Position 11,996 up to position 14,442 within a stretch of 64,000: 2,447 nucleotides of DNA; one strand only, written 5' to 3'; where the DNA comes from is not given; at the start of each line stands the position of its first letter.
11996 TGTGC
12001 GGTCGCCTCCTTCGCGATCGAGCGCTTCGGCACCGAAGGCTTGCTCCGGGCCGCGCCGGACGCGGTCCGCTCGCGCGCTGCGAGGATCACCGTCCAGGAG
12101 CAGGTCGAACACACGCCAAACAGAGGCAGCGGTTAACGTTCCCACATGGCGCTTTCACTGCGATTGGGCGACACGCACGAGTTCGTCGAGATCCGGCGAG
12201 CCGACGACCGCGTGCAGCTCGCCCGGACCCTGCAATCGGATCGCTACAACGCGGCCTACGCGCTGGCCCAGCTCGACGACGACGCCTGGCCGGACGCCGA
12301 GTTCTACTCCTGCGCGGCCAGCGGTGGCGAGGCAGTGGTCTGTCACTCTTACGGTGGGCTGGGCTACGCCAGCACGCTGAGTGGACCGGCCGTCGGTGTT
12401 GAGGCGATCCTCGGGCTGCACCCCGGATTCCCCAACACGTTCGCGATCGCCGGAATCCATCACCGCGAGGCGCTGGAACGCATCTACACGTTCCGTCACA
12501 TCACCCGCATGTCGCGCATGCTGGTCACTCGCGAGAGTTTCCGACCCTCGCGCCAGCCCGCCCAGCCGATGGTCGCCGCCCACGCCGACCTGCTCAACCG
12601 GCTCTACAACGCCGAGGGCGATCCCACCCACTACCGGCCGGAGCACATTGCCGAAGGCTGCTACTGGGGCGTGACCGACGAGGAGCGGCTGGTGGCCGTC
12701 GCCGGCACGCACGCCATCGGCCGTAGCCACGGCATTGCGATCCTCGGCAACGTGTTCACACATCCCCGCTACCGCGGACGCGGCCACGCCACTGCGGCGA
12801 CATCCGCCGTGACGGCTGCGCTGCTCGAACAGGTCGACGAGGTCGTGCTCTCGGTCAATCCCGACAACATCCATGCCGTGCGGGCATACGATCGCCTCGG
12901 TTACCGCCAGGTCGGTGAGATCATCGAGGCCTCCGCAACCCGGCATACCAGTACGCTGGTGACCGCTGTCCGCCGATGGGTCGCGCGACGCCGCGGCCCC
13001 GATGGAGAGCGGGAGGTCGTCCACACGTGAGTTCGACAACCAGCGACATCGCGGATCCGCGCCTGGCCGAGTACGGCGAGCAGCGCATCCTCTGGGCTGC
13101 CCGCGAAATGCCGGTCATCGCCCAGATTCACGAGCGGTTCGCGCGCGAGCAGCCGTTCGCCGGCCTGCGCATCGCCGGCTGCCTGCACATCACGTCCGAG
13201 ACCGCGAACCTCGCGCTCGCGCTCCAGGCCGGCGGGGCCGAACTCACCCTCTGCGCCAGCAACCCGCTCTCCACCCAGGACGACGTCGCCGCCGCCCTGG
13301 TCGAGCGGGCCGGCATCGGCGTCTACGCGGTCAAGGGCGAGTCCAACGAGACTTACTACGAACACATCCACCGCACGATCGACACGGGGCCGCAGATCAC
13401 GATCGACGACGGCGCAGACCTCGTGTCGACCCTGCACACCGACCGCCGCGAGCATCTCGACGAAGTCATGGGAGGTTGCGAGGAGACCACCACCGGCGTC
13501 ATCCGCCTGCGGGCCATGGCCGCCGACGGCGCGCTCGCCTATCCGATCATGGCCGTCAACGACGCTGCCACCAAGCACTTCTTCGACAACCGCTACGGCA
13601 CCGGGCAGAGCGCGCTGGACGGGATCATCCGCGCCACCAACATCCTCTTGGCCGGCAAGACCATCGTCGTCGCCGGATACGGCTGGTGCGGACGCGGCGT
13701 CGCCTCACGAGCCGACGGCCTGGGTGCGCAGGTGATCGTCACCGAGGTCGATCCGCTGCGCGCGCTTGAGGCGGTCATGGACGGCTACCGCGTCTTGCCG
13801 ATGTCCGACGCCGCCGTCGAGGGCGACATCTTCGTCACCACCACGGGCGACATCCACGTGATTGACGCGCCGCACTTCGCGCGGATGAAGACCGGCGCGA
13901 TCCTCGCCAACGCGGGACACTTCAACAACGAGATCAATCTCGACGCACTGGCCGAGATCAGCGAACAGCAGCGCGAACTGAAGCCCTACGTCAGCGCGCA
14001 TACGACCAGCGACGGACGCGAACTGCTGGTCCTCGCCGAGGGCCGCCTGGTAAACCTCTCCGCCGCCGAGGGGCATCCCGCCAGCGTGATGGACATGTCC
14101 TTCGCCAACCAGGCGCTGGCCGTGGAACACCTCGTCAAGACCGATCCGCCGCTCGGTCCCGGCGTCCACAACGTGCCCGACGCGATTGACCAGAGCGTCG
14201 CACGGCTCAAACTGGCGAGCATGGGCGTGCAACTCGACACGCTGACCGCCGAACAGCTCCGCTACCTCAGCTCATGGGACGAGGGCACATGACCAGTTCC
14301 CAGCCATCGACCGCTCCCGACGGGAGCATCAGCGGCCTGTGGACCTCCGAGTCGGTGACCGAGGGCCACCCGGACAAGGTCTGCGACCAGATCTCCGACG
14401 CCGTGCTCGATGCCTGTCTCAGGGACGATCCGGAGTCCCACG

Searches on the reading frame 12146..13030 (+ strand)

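Call 51: search_protein_families(library=pfam, proteins=[window:12146-13030:+], max_evalue=0.001)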
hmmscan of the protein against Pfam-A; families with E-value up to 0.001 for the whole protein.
window:12146-13030:+ (294 aa): 7 families
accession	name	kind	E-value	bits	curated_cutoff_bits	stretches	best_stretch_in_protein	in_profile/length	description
PF00583.31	Acetyltransf_1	-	4.2e-12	46.8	20.7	1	155-253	14-116/116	Acetyltransferase (GNAT) family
PF08445.16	FR47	-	4.8e-09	36.5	22.1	1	196-256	21-80/86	FR47-like protein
PF13673.13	Acetyltransf_10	-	2.4e-08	34.5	23.6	1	173-268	33-122/128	Acetyltransferase (GNAT) domain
PF13302.13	Acetyltransf_3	-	6.6e-08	33.8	25.4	1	163-254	45-138/138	Acetyltransferase (GNAT) domain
PF13508.13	Acetyltransf_7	-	3.8e-07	30.8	27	1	171-254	3-83/84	Acetyltransferase (GNAT) domain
PF13527.13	Acetyltransf_9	-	8.1e-05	23.1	25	1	147-255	14-126/127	Acetyltransferase (GNAT) domain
PF12746.13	GNAT_acetyltran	-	0.00085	19.5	26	0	175-257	161-238/243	GNAT acetyltransferase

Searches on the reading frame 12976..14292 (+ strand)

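Call 51: search_protein_families(library=pfam, proteins=[window:12976-14292:+], max_evalue=0.001)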
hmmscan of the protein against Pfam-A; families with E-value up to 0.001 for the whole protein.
window:12976-14292:+ (438 aa): 4 families
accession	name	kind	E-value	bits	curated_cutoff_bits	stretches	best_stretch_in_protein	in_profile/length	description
PF05221.23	AdoHcyase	-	4e-61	207.2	25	2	25-159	4-142/299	S-adenosyl-L-homocysteine hydrolase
PF00670.27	AdoHcyase_NAD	-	1.1e-53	182.2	27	1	205-365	1-161/162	S-adenosyl-L-homocysteine hydrolase, NAD binding domain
PF02826.25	2-Hacid_dh_C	-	9.4e-10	38.6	25.1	1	224-328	33-140/178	D-isomer specific 2-hydroxyacid dehydrogenase, NAD binding domain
PF07991.19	KARI_N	-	0.00046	20.3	20.6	0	225-317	2-98/165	Acetohydroxy acid isomeroreductase, NADPH-binding domain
